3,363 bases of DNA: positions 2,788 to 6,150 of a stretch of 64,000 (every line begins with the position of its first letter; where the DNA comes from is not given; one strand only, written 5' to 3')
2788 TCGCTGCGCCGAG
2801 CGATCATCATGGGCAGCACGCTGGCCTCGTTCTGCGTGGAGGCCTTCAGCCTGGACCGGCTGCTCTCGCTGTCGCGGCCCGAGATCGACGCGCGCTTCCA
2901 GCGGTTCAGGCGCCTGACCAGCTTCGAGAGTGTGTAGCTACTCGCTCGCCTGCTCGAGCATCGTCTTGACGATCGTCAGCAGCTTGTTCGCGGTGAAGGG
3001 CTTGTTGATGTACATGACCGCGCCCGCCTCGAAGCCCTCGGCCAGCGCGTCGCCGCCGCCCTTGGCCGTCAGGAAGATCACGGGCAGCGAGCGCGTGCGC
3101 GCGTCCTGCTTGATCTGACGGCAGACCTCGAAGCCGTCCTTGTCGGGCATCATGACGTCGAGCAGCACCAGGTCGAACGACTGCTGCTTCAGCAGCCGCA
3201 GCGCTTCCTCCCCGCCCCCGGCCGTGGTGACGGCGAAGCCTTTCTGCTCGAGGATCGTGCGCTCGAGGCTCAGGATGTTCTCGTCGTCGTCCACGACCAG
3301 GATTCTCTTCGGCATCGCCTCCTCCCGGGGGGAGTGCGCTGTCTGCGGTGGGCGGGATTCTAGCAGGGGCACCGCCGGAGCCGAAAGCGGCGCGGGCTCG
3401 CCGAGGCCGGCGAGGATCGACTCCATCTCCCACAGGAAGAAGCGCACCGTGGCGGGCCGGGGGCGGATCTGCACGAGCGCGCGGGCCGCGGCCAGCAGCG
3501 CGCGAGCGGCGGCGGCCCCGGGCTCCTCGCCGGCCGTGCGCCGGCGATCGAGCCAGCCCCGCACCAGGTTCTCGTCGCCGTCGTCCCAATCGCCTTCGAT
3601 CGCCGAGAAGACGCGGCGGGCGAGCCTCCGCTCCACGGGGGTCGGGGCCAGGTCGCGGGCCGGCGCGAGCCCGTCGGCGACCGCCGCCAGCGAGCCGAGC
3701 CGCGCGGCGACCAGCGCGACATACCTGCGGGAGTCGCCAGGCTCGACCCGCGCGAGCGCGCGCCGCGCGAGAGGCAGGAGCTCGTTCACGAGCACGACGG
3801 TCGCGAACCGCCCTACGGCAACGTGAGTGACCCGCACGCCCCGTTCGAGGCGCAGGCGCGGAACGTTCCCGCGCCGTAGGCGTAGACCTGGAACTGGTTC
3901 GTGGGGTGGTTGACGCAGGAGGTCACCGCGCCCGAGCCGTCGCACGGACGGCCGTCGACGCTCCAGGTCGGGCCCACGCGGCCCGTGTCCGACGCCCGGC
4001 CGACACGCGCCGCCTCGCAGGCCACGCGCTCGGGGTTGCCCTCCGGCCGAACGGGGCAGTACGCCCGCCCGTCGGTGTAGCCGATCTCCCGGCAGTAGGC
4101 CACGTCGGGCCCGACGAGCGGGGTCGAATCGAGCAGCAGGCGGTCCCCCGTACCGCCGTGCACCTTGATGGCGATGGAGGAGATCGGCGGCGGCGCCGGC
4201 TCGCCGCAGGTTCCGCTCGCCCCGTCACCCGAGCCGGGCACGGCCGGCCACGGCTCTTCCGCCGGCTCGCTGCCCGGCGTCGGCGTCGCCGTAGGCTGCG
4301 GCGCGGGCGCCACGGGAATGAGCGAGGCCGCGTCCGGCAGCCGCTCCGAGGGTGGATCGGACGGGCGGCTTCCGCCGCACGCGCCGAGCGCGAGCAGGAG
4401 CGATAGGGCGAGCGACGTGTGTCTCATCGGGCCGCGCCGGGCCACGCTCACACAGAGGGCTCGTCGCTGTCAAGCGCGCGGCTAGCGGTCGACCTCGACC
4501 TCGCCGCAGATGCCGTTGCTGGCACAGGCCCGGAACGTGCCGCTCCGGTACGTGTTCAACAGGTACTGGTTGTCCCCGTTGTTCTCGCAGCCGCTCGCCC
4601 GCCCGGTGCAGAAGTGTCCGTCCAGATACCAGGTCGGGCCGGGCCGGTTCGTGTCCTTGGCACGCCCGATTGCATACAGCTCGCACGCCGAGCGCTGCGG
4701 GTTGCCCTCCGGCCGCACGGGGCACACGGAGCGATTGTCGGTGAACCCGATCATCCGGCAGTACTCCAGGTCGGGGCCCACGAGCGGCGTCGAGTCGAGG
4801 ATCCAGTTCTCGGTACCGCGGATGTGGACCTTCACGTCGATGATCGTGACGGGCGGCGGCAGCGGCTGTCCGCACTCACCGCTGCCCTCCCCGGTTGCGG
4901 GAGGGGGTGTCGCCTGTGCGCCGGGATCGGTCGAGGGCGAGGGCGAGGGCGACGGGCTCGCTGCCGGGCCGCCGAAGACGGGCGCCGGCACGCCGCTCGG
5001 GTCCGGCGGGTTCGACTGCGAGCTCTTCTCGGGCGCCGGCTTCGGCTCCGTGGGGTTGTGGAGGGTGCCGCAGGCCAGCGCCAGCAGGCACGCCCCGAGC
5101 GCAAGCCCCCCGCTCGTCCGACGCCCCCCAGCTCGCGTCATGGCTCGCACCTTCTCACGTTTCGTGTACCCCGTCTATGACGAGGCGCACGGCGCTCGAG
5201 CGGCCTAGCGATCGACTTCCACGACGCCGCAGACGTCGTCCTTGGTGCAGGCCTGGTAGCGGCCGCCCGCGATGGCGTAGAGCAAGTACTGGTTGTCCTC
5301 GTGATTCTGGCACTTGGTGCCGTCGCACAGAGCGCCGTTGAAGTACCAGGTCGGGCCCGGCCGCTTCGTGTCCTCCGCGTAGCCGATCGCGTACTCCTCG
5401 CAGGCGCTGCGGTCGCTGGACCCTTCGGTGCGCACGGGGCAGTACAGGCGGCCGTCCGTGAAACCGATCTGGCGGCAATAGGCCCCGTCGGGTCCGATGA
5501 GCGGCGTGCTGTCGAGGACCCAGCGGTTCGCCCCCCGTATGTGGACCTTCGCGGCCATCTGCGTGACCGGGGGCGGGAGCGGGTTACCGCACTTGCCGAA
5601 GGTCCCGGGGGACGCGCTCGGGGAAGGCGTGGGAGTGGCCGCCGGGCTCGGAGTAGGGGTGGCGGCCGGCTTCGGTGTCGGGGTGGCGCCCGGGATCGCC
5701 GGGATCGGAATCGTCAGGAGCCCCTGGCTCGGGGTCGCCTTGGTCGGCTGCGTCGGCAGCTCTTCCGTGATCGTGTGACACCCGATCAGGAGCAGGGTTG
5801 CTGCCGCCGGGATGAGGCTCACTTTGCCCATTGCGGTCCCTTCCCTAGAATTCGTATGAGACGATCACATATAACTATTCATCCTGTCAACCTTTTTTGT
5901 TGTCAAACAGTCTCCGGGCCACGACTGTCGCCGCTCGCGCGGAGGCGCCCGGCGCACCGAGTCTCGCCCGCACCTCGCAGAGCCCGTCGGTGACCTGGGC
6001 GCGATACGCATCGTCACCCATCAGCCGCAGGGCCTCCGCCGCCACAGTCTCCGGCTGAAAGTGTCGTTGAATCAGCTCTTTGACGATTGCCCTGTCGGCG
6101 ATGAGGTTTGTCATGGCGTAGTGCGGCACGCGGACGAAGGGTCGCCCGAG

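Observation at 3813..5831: Tandem trio of lipoproteins sharing an unrecognised 8-cysteine domain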

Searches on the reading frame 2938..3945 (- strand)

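Call 49: search_protein_families(library=pfam, proteins=[window:2938-3945:-], max_evalue=0.001)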
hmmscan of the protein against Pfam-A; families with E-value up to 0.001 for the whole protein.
window:2938-3945:- (335 aa): 1 family
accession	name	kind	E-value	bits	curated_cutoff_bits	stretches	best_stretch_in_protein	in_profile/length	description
PF00072.30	Response_reg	-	1.4e-30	106.2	30.2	1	215-326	1-110/111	Response regulator receiver domain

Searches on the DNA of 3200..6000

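Call 97: search_rna_families(source=window, start=3200, end=6000, threshold=evalue, max_evalue=1)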
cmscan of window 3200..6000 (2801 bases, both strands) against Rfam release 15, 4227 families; matches with E-value up to 1: 1.
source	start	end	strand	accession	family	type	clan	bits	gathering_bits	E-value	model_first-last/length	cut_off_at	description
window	3306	3354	+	RF02136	HTT-AS1_3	Gene; lncRNA;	-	20.5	70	0.59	1-60/60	no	HTT antisense RNA 1 conserved region 3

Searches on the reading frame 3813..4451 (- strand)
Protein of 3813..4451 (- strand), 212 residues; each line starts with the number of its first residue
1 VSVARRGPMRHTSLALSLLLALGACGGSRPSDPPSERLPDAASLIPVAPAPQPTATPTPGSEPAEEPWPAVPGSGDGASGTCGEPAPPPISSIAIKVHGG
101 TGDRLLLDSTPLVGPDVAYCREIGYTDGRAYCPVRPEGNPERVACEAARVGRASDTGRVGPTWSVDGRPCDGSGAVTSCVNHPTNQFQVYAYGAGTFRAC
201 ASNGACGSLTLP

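Call 4: search_protein_families(library=pfam, proteins=[window:3813-4451:-], max_evalue=10)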
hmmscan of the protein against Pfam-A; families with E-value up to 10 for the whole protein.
window:3813-4451:- (212 aa): 0 families

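Call 5: search_protein_families(library=ncbifam, proteins=[window:3813-4451:-], max_evalue=10)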
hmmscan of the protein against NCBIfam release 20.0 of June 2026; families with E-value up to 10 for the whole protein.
window:3813-4451:- (212 aa): 2 families
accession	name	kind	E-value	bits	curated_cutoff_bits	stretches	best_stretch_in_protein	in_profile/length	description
NF047847.2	SS_mature_LptM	equivalog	0.34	11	27.7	1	9-26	1-21/31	LPS translocon maturation chaperone LptM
NF047903.1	MmDecMmdC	equivalog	2.6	8.5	200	1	41-96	27-80/132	methylmalonyl-CoA decarboxylase subunit gamma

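Call 7: search_solved_structures(query=A1, max_evalue=10)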
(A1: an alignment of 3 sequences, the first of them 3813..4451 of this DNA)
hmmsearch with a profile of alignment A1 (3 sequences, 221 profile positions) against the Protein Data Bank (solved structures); distinct sequences matched with E-value up to 10: 2.
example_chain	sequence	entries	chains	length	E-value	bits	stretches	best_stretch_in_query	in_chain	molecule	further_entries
9wg7_12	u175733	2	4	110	1.3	12.1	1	44-83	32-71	ApcG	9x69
4l3a_A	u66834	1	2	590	2.7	11.1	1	52-91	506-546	Internalin K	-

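Call 87: search_protein_families(library=padloc, proteins=[window:3813-4451:-], max_evalue=0.01)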
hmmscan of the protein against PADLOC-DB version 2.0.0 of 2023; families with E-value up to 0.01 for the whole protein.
window:3813-4451:- (212 aa): 0 families

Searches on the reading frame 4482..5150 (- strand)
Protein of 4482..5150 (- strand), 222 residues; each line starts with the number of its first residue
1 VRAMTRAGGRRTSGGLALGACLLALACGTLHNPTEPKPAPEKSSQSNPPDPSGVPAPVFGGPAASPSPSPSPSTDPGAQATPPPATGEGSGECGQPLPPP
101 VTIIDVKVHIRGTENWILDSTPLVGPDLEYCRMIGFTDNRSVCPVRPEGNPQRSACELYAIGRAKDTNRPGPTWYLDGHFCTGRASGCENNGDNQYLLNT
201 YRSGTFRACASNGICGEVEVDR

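Call 4: search_protein_families(library=pfam, proteins=[window:4482-5150:-], max_evalue=10)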
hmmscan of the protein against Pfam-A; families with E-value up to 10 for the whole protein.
window:4482-5150:- (222 aa): 0 families

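Call 5: search_protein_families(library=ncbifam, proteins=[window:4482-5150:-], max_evalue=10)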
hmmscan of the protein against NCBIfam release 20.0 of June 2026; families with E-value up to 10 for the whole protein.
window:4482-5150:- (222 aa): 1 family
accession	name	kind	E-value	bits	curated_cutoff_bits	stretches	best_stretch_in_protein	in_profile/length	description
NF041620.1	MXAN_5187_fam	hypoth_equivalog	0.97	9.1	200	1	36-95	356-435/601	MXAN_5187 family protein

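Call 6: find_homologous_proteins(query=window:4482-5150:-, max_evalue=0.001)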
Query window:4482-5150:- (222 aa): 275 proteins with E <= 0.001 among 2649 candidates; the best 120 are listed.
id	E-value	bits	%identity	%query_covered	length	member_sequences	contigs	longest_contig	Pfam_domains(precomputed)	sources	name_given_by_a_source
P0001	3.0e-134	464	90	99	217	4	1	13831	-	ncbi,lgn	ncbi:MAG: hypothetical protein ACM3PV_11035 [Betaproteobacteria bacterium]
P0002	1.8e-124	432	85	99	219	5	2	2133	-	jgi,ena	jgi:hypothetical protein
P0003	2.5e-101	356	71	99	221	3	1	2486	-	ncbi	-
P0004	1.7e-99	350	72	95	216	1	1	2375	-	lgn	-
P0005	1.1e-96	341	70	99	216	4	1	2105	-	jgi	jgi:hypothetical protein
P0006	1.9e-93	330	68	99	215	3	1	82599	-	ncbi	-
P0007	1.2e-90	321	68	93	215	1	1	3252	-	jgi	jgi:hypothetical protein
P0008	2.0e-90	320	66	97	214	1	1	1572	-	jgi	jgi:hypothetical protein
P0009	5.9e-90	319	68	93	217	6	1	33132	-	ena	-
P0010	4.5e-89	316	66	93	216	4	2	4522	-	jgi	jgi:hypothetical protein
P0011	1.1e-88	315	66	98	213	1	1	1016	-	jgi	jgi:hypothetical protein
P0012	9.2e-88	312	66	96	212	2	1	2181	-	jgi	-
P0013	1.7e-87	311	61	96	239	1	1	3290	-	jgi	jgi:hypothetical protein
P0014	1.2e-86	308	67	88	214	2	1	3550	-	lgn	-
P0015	2.7e-86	307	66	87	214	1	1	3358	-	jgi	jgi:hypothetical protein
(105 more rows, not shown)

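Call 17: predict_structure(alignment_id=A2)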
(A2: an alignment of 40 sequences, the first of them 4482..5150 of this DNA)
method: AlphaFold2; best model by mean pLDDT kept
length: 222 residues; sequences in the alignment: 40
mean_pLDDT: 81.2   pTM: 0.61
mean pLDDT of the five models: 81.2, 80.6, 79.8, 79.5, 79.3
residues with pLDDT >= 90: 132; 70-90: 14; 50-70: 66; < 50: 10
segments of 3 or more residues with pLDDT < 50: 76-79
pLDDT, mean of each block of 10 residues (from residue 1): 54 54 57 73 62 63 58 50 59 95 98 97 98 97 96 95 95 97 95 95 98 98 93
secondary structure, 60 per line:
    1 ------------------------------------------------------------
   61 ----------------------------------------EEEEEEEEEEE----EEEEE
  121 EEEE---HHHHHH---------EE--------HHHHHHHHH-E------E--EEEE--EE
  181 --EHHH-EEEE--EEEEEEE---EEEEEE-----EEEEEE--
elements in order: E101-111 E116-124 H128-133 H153-161 E173-176 E188-191 E194-200 E204-209 E215-220

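Call 19: fold_search(model_id=the predicted structure, library=pdb)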
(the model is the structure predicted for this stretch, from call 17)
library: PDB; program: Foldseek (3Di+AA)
matches with E <= 10: 580; with E <= 0.001: 0
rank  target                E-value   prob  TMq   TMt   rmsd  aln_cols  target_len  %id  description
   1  1e07                  7.6e-02  0.85  0.24  0.09   5.3       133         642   14  Model of human carcinoembryonic antigen by homology modelling and curve-fitting to experimental solution scattering data (released 2000-07-04)
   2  4hux_A                1.2e-01  0.57  0.23  0.19   7.2       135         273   12  Crystal Structure of H2Db-H155A-NP (released 2013-02-27)
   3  7xad_H                1.9e-01  0.47  0.23  0.24   8.1       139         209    9  Crystal strucutre of PD-L1 and DBL2_02 designed protein binder (released 2023-04-12)
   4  7n5q_A                2.2e-01  0.33  0.22  0.19   7.1       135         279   13  Peptide-MHC complex of mouse H2-Db presenting PA224 with E4C mutation (released 2022-07-20)
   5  9nih_B                2.4e-01  0.38  0.22  0.26   7.5       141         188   11  Crystal structure of HLA-DR4 presenting citrullinated Tenascin C peptide (released 2025-05-21)
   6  6d7j_D                2.7e-01  0.80  0.27  0.09   5.2       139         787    7  The Crystal Structure of Parabacteroides merdae Beta-Glucuronidase (GUS) with Glycerol in Active-Site (released 2019-05-01)
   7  1qlf_A                2.7e-01  0.38  0.23  0.20   7.0       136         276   12  MHC CLASS I H-2DB COMPLEXED WITH GLYCOPEPTIDE K3G (released 1999-09-01)
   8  4hh8                  2.7e-01  0.33  0.21  0.22   8.3       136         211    9  Crystal structure of bovine butyrophilin (released 2013-11-13)
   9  6xlq_A                2.9e-01  0.38  0.21  0.22   7.8       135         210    9  Crystal Structure of the Human BTN3A1 Ectodomain in Complex with the CTX-2026 Fab (released 2020-09-02)
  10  6dxu_B                3.2e-01  0.77  0.28  0.09   5.2       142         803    7  Crystal Structure of Parabacteroides merdae Beta-Glucuronidase (GUS) (released 2019-02-27)
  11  5sws_A                3.4e-01  0.20  0.21  0.18   7.5       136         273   12  Crystal Structure of NP2-B17 TCR-H2Db-NP complex (released 2016-10-05)
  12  4f80                  3.9e-01  0.30  0.21  0.22   7.7       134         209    9  Crystal Structure of the human BTN3A1 ectodomain (released 2012-08-08)
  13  9j5j_G                4.1e-01  0.23  0.21  0.10   7.6       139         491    7  Cryo-EM structure of BTN2A1-BTN3A1-BTN3A2 in complex with gdTCR (released 2025-05-21)
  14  3rgv_C                4.1e-01  0.20  0.21  0.18   7.0       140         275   12  A single TCR bound to MHCI and MHC II reveals switchable TCR conformers (released 2011-07-20)
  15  3ws3_C                4.4e-01  0.30  0.23  0.20   6.6       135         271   11  Crystal Structure of H-2D in complex with an insulin derived peptide (released 2014-03-26)
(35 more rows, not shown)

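Call 80: search_protein_families(library=phrogs, proteins=[window:4482-5150:-], max_evalue=0.001)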
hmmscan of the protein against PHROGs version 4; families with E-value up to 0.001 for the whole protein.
window:4482-5150:- (222 aa): 0 families

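Call 87: search_protein_families(library=padloc, proteins=[window:4482-5150:-], max_evalue=0.01)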
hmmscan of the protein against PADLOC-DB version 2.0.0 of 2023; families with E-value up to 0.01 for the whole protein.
window:4482-5150:- (222 aa): 0 families
